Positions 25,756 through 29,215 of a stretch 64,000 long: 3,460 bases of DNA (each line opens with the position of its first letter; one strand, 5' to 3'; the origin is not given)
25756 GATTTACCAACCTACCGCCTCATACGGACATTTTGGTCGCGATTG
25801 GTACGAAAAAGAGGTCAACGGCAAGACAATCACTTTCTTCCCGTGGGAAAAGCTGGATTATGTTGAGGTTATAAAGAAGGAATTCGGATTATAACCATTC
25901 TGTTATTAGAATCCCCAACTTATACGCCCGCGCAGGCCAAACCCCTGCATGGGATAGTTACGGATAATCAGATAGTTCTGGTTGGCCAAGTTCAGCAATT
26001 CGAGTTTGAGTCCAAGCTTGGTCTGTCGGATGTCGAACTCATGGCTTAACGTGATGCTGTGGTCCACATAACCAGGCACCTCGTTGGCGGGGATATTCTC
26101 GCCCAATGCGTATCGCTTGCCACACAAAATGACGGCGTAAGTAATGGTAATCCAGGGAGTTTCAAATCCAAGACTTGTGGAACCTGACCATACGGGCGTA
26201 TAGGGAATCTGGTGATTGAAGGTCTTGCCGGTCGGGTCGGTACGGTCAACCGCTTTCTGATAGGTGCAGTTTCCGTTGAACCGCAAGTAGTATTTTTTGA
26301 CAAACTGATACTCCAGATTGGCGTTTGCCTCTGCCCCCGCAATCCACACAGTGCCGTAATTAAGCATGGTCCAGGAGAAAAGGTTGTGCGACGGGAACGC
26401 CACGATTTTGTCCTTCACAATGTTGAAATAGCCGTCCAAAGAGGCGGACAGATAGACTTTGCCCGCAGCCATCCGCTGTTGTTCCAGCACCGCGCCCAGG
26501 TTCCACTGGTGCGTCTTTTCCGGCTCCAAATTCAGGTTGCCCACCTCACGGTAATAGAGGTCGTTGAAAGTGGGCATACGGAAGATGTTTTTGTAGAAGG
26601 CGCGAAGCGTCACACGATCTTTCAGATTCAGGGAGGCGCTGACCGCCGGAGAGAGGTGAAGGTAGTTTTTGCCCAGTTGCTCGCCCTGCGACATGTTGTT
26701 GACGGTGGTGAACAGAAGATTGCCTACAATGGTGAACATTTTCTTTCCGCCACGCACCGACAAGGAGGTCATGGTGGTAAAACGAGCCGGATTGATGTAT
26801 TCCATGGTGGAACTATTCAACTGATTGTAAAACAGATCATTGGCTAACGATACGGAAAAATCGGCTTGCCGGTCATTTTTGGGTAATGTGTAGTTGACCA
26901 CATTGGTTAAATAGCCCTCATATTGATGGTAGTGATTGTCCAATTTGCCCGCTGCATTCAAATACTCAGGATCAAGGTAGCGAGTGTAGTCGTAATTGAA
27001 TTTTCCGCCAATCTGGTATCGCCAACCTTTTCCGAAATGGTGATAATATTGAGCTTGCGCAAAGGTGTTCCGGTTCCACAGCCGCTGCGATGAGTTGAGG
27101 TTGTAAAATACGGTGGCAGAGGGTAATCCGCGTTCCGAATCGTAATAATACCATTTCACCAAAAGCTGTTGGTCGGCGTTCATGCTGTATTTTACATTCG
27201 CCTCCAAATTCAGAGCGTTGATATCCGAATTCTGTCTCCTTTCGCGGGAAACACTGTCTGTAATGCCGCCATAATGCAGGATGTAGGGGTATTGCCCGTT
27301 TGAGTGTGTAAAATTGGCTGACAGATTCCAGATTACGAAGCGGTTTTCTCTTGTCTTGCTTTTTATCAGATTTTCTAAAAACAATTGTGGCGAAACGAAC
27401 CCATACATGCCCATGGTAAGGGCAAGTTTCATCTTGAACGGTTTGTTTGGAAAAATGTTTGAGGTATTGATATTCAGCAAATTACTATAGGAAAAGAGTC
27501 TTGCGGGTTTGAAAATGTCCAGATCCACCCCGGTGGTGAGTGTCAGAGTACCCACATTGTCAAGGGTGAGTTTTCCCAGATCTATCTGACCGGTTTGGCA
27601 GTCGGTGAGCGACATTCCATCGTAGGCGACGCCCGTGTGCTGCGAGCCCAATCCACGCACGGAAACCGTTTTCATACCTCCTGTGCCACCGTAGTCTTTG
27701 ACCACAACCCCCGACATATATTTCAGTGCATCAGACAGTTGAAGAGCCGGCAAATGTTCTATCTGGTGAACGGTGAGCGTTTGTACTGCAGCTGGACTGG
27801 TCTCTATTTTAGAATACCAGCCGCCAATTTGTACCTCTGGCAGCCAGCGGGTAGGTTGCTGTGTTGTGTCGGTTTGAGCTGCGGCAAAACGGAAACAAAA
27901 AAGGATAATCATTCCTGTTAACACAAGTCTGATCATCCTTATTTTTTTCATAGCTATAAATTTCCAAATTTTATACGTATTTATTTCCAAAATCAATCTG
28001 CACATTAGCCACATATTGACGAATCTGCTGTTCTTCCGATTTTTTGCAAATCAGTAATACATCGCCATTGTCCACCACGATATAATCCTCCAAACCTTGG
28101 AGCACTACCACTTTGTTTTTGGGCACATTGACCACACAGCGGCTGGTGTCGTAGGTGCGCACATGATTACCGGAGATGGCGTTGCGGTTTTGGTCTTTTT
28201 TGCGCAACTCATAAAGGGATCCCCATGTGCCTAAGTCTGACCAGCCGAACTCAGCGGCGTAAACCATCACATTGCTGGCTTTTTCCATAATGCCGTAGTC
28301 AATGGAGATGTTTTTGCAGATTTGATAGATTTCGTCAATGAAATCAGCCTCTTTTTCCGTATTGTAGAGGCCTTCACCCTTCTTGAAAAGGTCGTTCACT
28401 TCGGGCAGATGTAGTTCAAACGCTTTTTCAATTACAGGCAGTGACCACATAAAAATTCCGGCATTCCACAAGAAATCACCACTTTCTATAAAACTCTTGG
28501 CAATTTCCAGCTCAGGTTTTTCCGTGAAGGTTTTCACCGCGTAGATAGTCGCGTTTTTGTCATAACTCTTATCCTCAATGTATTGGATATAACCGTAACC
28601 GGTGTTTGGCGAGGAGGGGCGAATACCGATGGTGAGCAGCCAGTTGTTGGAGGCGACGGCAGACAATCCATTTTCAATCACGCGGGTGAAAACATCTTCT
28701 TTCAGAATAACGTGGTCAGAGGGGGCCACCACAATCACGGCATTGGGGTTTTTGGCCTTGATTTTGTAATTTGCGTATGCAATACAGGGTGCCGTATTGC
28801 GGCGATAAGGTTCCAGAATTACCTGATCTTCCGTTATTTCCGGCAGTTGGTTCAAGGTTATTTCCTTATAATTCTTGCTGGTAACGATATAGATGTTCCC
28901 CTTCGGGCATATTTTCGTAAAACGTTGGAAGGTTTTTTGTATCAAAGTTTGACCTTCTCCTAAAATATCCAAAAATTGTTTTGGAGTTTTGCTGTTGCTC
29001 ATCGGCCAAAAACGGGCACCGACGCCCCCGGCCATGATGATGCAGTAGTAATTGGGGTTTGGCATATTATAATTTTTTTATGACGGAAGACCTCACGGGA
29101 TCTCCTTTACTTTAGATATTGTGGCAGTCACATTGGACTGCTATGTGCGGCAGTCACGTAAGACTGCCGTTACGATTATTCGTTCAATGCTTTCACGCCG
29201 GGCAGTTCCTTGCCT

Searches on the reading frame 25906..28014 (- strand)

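Call 62: search_protein_families(library=pfam, proteins=[window:25906-28014:-], max_evalue=0.00001)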
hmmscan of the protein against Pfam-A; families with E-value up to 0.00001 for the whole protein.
window:25906-28014:- (702 aa): 2 families
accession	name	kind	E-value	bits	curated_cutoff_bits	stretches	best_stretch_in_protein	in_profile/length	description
PF00593.30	TonB_dep_Rec_b-barrel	-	4.6e-26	93.1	27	1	281-676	29-436/436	TonB dependent receptor-like, beta-barrel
PF07715.20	Plug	-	2.7e-14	54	23.9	1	70-162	2-93/107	TonB-dependent Receptor Plug Domain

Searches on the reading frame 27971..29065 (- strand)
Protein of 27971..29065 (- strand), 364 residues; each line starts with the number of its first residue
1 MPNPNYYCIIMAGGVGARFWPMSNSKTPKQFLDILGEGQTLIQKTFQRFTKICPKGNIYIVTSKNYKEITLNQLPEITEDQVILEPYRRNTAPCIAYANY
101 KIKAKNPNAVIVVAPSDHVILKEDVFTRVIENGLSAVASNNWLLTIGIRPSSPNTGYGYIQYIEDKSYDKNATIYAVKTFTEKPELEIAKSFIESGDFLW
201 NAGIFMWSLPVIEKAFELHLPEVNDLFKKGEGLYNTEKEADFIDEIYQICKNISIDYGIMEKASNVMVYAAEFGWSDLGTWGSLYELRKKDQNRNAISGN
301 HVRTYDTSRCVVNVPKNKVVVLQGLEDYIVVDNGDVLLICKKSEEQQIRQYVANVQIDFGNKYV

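Call 62: search_protein_families(library=pfam, proteins=[window:27971-29065:-], max_evalue=0.00001)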
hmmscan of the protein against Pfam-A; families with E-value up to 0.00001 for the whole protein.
window:27971-29065:- (364 aa): 3 families
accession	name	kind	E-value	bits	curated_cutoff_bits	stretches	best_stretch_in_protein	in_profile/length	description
PF00483.29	NTP_transferase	-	1.2e-34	120.4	21.2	1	9-293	3-244/245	Nucleotidyl transferase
PF22640.1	ManC_GMP_beta-helix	-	2.4e-08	34.2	27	1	299-353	1-53/55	MannoseP isomerase/GMP-like beta-helix domain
PF12804.13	NTP_transf_3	-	3.4e-06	27.8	27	1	8-132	1-110/160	MobA-like NTP transferase domain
